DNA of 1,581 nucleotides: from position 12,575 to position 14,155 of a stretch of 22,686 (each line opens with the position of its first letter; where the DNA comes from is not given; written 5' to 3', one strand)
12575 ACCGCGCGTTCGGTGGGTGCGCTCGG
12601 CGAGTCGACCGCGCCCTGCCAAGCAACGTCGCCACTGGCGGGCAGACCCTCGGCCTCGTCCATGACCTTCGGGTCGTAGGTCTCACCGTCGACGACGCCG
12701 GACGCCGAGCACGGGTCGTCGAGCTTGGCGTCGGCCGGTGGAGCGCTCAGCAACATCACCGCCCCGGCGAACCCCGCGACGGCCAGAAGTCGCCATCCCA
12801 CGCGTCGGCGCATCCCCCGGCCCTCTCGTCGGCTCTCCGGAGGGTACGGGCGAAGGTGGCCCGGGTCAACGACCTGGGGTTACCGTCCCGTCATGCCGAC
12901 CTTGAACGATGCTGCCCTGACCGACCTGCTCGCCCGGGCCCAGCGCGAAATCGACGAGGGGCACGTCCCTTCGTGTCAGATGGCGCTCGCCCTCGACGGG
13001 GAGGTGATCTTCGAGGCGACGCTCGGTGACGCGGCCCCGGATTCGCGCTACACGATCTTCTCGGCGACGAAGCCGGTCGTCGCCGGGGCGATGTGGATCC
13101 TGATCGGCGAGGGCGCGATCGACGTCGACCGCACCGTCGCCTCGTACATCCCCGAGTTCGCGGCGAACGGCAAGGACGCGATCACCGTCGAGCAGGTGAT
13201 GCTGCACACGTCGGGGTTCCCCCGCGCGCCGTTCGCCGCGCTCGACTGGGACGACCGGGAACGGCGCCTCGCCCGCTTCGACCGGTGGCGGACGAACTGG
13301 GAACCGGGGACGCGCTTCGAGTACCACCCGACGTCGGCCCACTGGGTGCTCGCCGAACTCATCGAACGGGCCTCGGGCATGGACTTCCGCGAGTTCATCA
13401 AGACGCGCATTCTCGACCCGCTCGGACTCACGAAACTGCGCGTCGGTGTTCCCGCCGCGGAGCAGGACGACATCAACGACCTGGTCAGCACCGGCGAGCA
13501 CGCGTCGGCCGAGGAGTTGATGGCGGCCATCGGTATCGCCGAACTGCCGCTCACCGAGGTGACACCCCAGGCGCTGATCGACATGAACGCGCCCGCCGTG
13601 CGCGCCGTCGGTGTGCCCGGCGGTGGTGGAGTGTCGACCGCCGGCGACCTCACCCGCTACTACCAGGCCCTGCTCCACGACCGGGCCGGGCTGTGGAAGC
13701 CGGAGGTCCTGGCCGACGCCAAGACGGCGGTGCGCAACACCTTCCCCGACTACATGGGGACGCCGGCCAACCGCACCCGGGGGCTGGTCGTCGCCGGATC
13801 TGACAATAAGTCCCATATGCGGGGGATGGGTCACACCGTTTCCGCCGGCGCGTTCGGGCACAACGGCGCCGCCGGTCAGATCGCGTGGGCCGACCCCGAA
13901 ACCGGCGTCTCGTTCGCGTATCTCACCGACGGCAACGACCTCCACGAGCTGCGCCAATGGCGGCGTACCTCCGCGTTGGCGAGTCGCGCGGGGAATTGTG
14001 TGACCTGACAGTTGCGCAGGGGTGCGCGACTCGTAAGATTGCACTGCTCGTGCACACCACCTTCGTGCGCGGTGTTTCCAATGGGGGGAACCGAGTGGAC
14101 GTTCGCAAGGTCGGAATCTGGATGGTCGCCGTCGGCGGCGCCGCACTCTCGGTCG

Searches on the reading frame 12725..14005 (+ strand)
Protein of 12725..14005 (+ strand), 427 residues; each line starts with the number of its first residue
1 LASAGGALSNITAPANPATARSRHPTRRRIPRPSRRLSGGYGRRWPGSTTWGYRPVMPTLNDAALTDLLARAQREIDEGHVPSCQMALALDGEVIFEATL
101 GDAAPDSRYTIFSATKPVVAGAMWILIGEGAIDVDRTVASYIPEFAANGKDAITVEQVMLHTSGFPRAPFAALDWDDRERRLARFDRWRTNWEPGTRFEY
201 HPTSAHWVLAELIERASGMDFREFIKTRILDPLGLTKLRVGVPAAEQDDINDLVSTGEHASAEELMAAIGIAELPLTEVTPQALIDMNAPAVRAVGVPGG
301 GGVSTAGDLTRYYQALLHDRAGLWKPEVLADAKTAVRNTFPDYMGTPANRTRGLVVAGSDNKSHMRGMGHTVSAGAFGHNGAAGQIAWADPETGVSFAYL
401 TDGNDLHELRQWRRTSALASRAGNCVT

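Call 4: search_protein_families(library=pfam, proteins=[window:12725-14005:+], max_evalue=1)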
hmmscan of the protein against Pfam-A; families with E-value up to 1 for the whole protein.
window:12725-14005:+ (427 aa): 1 family
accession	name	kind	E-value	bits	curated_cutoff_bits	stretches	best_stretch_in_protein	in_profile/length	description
PF00144.29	Beta-lactamase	-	4.9e-59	200.6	27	1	74-410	7-317/329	Beta-lactamase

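Call 5: search_protein_families(library=ncbifam, proteins=[window:12725-14005:+], max_evalue=1)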
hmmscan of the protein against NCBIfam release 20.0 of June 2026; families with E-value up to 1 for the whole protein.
window:12725-14005:+ (427 aa): 38 families (the best 25 are shown)
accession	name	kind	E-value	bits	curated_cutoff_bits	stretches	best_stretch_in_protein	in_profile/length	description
NF038269.1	lipase_LipE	equivalog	5.3e-29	101.5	750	1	104-409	83-388/407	lipase LipE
NF052353.1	EstBLacLipLMycb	equivalog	4.2e-23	81.9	650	1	106-400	72-367/420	esterase/beta-lactamase LipL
NF002968.0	PRK03642.1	equivalog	1.9e-11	43.4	385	1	107-402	96-394/432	penicillin binding protein PBP4B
NF040478.1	blaLAQ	exception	5.3e-11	42.1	850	1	126-248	96-216/380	LAQ family class C beta-lactamase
NF012173.1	CMY2-MIR-ACT-EC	exception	6.9e-11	41.6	680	1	127-250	98-219/380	CMY2/MIR/ACT/EC family class C beta-lactamase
NF038238.1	blaBUT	exception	2.3e-10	40.1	850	1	126-248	99-219/383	BUT family class C beta-lactamase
NF007943.0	PRK10662.1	equivalog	1.1e-09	37.4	266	1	106-270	82-252/380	D-alanyl-D-alanine-carboxypeptidase/endopeptidase AmpH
NF045925.1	3-sucCA_synth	equivalog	1.1e-09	37.3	800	1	91-239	65-212/498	3-succinylated cholic acid synthase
NF000191.1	CMY2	exception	1.2e-09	37.5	800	1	127-251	98-220/381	CMY-2 family class C beta-lactamase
NF052559.1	MthAcHydAcmB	equivalog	1.9e-09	36.8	550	1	104-241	55-214/391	methyl acetate hydrolase AcmB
NF000385.4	blaACT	exception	2e-09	36.9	810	1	126-248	97-217/380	ACT family cephalosporin-hydrolyzing class C beta-lactamase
NF000185.2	BlaEC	exception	4.1e-09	35.9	850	1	127-249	94-214/377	BlaEC family class C beta-lactamase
NF033085.1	bla_class_C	equivalog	7.2e-09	34.9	415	1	125-249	72-194/356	class C beta-lactamase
NF041666.1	ampC_Ecan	exception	9.6e-09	34.6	860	1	126-248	97-217/381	CMY2-MIR-ACT-EC family cephalosporin-hydrolyzing class C beta-lactamase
NF000187.3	BlaMIR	exception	1.6e-08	34.1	882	1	126-248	97-217/381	MIR family cephalosporin-hydrolyzing class C beta-lactamase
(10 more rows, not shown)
